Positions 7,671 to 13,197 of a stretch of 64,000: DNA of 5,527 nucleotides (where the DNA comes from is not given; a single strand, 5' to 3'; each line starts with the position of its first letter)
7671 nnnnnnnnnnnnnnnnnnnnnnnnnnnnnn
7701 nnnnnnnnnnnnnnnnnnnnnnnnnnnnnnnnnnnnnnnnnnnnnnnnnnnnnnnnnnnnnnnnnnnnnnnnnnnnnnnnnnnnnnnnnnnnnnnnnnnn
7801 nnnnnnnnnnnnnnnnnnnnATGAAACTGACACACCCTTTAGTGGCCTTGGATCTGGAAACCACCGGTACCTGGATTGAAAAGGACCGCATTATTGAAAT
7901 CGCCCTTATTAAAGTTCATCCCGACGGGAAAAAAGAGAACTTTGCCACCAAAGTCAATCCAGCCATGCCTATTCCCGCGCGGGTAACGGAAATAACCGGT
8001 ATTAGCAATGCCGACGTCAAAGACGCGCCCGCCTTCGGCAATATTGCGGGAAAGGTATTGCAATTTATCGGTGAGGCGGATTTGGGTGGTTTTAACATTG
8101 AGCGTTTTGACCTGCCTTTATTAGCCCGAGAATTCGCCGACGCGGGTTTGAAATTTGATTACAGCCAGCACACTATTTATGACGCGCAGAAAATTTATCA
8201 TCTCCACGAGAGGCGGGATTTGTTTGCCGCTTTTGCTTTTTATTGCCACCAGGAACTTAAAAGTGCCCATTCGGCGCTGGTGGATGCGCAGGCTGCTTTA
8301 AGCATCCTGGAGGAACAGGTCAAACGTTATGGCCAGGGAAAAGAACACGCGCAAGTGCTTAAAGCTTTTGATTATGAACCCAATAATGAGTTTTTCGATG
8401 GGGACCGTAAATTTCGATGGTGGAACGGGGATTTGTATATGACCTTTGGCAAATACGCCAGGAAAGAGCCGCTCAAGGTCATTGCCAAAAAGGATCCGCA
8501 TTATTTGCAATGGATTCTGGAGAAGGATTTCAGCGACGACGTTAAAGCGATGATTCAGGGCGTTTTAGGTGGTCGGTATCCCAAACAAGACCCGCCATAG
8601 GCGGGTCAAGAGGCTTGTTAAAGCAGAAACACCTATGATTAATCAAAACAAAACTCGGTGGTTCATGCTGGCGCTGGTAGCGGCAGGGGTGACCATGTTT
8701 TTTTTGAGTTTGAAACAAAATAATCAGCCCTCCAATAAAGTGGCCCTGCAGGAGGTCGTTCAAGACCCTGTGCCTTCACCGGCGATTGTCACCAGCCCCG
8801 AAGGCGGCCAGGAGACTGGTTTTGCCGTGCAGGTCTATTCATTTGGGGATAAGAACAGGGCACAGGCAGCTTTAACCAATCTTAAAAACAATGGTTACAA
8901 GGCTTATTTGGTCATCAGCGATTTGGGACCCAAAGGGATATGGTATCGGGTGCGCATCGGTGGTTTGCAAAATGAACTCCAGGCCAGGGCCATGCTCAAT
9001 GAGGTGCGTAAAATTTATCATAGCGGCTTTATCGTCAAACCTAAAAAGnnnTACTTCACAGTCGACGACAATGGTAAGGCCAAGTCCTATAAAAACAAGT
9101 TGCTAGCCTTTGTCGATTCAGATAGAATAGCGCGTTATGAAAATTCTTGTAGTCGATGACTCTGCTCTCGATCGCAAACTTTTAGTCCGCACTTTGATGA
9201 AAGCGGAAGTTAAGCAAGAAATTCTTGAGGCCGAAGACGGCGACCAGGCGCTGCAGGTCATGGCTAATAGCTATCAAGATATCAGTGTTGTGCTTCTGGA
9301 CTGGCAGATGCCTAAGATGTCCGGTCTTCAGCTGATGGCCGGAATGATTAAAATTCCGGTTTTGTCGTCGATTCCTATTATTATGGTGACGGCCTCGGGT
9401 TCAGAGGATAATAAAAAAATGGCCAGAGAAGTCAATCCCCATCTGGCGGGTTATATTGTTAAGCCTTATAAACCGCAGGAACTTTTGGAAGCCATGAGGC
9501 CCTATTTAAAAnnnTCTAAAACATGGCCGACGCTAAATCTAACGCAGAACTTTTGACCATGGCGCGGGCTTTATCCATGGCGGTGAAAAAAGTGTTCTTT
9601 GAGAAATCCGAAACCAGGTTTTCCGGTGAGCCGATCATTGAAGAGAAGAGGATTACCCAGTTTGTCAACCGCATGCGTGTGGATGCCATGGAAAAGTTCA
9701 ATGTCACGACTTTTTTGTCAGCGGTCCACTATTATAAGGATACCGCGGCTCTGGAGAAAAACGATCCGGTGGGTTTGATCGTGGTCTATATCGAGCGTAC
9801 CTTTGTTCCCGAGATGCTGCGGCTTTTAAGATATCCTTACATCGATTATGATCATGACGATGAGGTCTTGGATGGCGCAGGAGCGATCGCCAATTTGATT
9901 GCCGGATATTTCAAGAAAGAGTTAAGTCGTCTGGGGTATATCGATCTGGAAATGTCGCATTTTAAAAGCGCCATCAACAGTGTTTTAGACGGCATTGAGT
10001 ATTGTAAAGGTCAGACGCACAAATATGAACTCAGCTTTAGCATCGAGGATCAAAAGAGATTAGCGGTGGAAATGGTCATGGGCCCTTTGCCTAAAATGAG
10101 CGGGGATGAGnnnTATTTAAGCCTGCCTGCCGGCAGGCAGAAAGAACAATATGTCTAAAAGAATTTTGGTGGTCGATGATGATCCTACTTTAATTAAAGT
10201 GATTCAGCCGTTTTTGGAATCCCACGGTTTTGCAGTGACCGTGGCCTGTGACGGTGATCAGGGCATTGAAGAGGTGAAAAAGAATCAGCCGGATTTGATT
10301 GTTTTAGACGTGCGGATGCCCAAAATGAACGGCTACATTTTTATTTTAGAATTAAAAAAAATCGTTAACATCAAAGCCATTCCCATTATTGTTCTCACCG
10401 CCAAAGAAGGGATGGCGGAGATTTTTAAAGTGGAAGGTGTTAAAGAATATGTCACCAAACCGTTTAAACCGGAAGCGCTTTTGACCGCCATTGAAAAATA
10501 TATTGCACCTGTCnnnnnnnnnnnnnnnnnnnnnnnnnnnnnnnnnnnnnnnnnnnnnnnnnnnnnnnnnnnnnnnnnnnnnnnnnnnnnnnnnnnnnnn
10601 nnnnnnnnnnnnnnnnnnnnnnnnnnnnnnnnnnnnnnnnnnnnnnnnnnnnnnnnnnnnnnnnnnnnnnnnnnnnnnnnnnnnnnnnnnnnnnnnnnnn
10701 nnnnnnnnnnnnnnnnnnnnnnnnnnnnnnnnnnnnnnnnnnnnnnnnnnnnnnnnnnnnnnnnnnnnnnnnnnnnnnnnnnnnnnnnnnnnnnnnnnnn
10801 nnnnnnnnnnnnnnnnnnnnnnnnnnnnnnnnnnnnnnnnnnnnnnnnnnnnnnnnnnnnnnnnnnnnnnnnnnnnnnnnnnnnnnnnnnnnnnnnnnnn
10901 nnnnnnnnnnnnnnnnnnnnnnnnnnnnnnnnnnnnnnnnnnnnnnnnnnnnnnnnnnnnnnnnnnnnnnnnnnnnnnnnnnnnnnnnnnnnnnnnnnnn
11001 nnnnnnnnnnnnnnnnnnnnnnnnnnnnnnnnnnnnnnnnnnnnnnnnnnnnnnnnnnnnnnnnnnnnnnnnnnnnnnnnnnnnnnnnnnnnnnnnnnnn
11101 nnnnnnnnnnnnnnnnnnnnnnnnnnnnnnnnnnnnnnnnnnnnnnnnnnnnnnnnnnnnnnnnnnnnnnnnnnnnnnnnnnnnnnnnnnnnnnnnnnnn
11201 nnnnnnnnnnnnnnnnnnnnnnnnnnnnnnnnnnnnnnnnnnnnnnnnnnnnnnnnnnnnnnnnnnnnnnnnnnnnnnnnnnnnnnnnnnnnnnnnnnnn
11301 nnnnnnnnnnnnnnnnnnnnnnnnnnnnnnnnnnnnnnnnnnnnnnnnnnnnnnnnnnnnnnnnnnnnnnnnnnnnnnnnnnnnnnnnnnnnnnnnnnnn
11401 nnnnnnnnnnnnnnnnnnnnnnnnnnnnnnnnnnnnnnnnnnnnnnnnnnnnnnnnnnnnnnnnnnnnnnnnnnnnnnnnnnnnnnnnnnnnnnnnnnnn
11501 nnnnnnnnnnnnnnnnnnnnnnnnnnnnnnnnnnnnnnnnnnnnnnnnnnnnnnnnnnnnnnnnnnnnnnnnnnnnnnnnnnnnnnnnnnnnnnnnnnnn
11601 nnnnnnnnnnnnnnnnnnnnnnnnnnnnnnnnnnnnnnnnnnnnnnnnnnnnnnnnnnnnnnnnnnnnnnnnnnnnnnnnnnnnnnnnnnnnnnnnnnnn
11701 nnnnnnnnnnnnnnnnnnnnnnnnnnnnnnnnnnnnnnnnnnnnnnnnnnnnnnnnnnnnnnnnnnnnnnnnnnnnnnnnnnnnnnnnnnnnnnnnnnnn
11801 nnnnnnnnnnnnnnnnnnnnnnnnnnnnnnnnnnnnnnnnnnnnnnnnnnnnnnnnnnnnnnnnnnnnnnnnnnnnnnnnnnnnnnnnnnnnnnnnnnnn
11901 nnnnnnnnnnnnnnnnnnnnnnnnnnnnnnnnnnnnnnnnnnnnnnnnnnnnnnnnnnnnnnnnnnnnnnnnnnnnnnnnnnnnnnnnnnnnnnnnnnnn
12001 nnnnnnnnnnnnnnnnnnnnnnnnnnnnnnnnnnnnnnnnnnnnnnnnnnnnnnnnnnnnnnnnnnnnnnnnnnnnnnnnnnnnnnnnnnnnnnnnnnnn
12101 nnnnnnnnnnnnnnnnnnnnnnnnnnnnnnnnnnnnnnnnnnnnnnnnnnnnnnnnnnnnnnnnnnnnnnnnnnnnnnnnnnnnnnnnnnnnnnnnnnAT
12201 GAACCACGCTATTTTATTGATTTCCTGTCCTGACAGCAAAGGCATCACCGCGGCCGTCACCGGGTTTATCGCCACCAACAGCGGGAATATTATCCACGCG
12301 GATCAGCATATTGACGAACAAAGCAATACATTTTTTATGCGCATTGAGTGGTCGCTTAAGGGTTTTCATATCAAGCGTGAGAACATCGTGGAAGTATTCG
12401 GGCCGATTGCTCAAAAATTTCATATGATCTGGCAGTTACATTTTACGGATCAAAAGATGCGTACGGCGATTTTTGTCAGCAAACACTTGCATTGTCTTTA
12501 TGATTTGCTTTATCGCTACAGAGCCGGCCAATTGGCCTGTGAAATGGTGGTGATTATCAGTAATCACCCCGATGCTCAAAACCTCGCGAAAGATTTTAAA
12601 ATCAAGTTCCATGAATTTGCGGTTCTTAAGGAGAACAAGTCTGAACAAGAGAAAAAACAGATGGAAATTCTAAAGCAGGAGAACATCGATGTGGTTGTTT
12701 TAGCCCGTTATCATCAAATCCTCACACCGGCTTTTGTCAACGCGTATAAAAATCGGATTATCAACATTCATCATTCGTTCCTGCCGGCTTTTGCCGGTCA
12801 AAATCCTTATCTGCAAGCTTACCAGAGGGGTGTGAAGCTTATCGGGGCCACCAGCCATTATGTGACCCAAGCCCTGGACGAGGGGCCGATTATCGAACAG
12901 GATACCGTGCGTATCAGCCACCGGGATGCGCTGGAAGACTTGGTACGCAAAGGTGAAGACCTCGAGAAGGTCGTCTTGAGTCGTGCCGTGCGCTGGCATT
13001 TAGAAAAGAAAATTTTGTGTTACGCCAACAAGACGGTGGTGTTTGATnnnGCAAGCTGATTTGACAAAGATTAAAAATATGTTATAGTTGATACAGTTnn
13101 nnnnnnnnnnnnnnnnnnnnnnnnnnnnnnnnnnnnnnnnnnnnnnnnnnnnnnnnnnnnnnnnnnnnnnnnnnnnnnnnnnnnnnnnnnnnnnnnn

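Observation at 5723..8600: Translationally coupled HExxH peptidase-like protein, ATP-grasp ligase and DEDDh exonuclease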

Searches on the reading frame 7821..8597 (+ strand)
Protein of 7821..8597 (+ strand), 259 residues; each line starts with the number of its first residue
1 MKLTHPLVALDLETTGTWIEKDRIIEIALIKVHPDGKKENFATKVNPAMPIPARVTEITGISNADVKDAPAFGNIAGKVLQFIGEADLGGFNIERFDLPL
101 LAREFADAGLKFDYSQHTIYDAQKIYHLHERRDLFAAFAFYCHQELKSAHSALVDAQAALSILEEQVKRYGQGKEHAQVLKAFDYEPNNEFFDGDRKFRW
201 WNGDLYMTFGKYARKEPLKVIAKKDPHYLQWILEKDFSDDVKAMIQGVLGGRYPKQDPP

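Call 5: search_protein_families(library=pfam, proteins=[window:7821-8597:+], max_evalue=0.01)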
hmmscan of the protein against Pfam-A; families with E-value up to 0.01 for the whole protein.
window:7821-8597:+ (259 aa): 2 families
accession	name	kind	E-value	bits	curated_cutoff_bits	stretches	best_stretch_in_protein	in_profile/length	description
PF00929.31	RNase_T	-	8.9e-24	85.3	24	1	8-162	1-163/164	Exonuclease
PF20600.3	ExoX-like_C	-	0.0015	18.3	26.5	1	207-235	1-28/30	Exodeoxyribonuclease X-like C-terminal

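Call 6: search_protein_families(library=ncbifam, proteins=[window:7821-8597:+], max_evalue=0.01)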
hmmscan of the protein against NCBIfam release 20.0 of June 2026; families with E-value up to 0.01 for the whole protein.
window:7821-8597:+ (259 aa): 29 families (the best 25 are shown)
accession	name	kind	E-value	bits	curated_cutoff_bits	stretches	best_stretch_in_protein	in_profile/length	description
NF005907.0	PRK07883.1-5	equivalog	3.6e-23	81.8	454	1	7-182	30-208/584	DEDD exonuclease domain-containing protein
NF005905.0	PRK07883.1-3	equivalog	9.7e-23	80.6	508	1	7-172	26-193/581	DEDD exonuclease domain-containing protein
NF004963.0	PRK06309.1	equivalog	5.2e-22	78.6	245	1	7-124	4-117/232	DNA polymerase III subunit epsilon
NF005981.0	PRK08074.1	equivalog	8.1e-22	77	789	1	8-113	6-111/931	ATP-dependent DNA helicase DinG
TIGR01407.1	dinG_rel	hypoth_equivalog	1.3e-21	76.6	547.7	1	8-159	3-154/889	putative DnaQ family exonuclease/DinG family helicase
NF005906.0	PRK07883.1-4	equivalog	2.1e-21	75.9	495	1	6-170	7-171/563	DEDD exonuclease domain-containing protein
NF004964.0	PRK06310.1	equivalog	3.3e-21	75.8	236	1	7-180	9-184/250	DNA polymerase III subunit epsilon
NF005289.0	PRK06807.1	equivalog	1.3e-20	73.9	335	1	6-176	9-178/313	3'-5' exonuclease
NF005904.0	PRK07883.1-2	equivalog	6.8e-20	70.9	969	1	7-212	32-236/584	DEDD exonuclease domain-containing protein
NF005927.0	PRK07942.1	subfamily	4.3e-16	59.3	186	1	5-173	7-183/232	DNA polymerase III subunit epsilon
NF001688.0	PRK00448.1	equivalog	5.3e-16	57.4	873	1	8-170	426-588/1445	PolC-type DNA polymerase III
TIGR01405.1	polC_Gram_pos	equivalog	6.3e-16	57.3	1043.45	1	8-170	192-354/1211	DNA polymerase III subunit alpha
TIGR01406.1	dnaQ_proteo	equivalog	7e-16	58.5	222.7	1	8-157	3-159/231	DNA polymerase III subunit epsilon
NF005836.0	PRK07740.1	equivalog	8.8e-16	58.1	261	1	6-168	60-224/244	hypothetical protein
TIGR00573.1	dnaq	subfamily_domain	9.9e-15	54.6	71.5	1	8-169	10-176/217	exonuclease, DNA polymerase III, epsilon subunit family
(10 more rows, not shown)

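Call 30: search_protein_families(library=padloc, proteins=[window:7821-8597:+], max_evalue=0.01)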
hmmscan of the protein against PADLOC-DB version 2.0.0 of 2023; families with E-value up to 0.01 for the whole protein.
window:7821-8597:+ (259 aa): 4 families
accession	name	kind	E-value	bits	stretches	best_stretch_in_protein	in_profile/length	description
PDLC05027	PDC-S48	-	2.6e-29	100.5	1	9-182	8-182/411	-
PDLC01247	DEDDh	-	3e-26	90.7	1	8-163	1-138/139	"CAS-I,CAS-II,CAS-III,CAS-IV,CAS-V,CAS-VI; associated"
PDLC05028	PDC-S48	-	4.4e-19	66.4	1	8-163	21-176/512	-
PDLC03817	RTasSbcB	-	0.0019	15.2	1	9-108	4-111/436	DRT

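Call 95: search_solved_structures(query=window:7821-8597:+, max_evalue=0.00001)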
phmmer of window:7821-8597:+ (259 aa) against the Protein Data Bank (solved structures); distinct sequences matched with E-value up to 0.00001: 4.
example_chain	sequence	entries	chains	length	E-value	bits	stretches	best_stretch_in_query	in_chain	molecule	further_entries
8fyc_K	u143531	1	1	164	2.1e-08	37.3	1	8-127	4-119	DEDDh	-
8fy9_A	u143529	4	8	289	7.9e-08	35.4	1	8-127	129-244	Cas2-DEDDh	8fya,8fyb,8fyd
8h18_A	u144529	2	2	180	3.8e-07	33.2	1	5-120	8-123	DnaQ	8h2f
8zef_A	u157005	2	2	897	9.1e-06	28.7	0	9-133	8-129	3'-5' exonuclease DinG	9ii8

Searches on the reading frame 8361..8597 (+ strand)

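Call 76: search_protein_families(library=pfam, proteins=[window:8361-8597:+], max_evalue=0.01)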
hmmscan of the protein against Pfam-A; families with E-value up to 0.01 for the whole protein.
window:8361-8597:+ (79 aa): 1 family
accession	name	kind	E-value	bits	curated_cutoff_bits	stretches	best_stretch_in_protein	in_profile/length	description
PF20600.3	ExoX-like_C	-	0.00023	20.9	26.5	1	27-55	1-28/30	Exodeoxyribonuclease X-like C-terminal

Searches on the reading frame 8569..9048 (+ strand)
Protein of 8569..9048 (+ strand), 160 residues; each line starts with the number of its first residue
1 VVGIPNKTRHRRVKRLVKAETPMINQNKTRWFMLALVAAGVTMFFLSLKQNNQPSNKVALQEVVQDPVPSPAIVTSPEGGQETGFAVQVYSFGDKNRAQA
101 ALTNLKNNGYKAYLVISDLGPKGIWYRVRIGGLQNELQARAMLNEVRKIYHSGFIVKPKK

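Call 5: search_protein_families(library=pfam, proteins=[window:8569-9048:+], max_evalue=0.01)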
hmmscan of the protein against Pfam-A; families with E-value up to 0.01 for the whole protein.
window:8569-9048:+ (160 aa): 1 family
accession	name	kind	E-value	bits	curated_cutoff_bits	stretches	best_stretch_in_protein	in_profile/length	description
PF05036.18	SPOR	-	1.9e-14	54.2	21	1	83-157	3-76/76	SPOR domain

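Call 6: search_protein_families(library=ncbifam, proteins=[window:8569-9048:+], max_evalue=0.01)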
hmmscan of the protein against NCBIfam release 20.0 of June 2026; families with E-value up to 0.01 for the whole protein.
window:8569-9048:+ (160 aa): 2 families
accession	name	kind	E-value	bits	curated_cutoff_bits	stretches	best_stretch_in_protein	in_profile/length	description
TIGR02223.1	ftsN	equivalog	3e-05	23.7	107.65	1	81-155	225-296/299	cell division protein FtsN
NF007953.1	PRK10672.1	equivalog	0.00045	19.9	201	1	50-156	256-359/362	endolytic peptidoglycan transglycosylase RlpA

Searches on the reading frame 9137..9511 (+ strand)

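Call 5: search_protein_families(library=pfam, proteins=[window:9137-9511:+], max_evalue=0.01)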
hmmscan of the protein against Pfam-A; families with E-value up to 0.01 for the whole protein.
window:9137-9511:+ (125 aa): 1 family
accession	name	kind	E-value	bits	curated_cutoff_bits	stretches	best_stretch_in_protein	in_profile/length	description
PF00072.30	Response_reg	-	5.8e-21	75.2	30.2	1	3-120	1-110/111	Response regulator receiver domain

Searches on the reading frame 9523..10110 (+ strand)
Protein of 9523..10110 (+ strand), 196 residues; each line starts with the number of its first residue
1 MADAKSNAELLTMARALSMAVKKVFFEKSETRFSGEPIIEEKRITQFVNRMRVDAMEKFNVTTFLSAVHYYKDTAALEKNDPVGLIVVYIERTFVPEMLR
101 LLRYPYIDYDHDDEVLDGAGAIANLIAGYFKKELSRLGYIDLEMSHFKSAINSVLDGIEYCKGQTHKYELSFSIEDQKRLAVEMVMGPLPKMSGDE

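Call 5: search_protein_families(library=pfam, proteins=[window:9523-10110:+], max_evalue=0.01)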
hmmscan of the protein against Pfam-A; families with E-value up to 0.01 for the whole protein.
window:9523-10110:+ (196 aa): 1 family
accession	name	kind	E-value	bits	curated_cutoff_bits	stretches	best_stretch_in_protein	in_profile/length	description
PF13690.11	CheX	-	0.00026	21.4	27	1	84-161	13-80/94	Chemotaxis phosphatase CheX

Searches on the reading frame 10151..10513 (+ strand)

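Call 5: search_protein_families(library=pfam, proteins=[window:10151-10513:+], max_evalue=0.01)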
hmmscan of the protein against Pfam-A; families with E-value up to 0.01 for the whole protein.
window:10151-10513:+ (121 aa): 2 families
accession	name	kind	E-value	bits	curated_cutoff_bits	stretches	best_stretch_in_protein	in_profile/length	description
PF00072.30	Response_reg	-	2.9e-27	95.5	30.2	1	5-115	1-111/111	Response regulator receiver domain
PF23198.2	PDE8A_N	-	0.006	16.9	29.6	1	11-60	19-68/147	PDE8A-like, N-terminal domain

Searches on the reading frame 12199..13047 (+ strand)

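Call 66: search_protein_families(library=pfam, proteins=[window:12199-13047:+], max_evalue=0.00001)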
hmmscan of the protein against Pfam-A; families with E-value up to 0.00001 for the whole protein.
window:12199-13047:+ (283 aa): 2 families
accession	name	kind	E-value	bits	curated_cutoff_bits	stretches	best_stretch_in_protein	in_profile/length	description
PF00551.24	Formyl_trans_N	-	1.3e-41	142.8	26.1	1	87-264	1-181/181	Formyl transferase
PF01842.31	ACT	-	1.8e-07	31.2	27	1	5-65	2-59/66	ACT domain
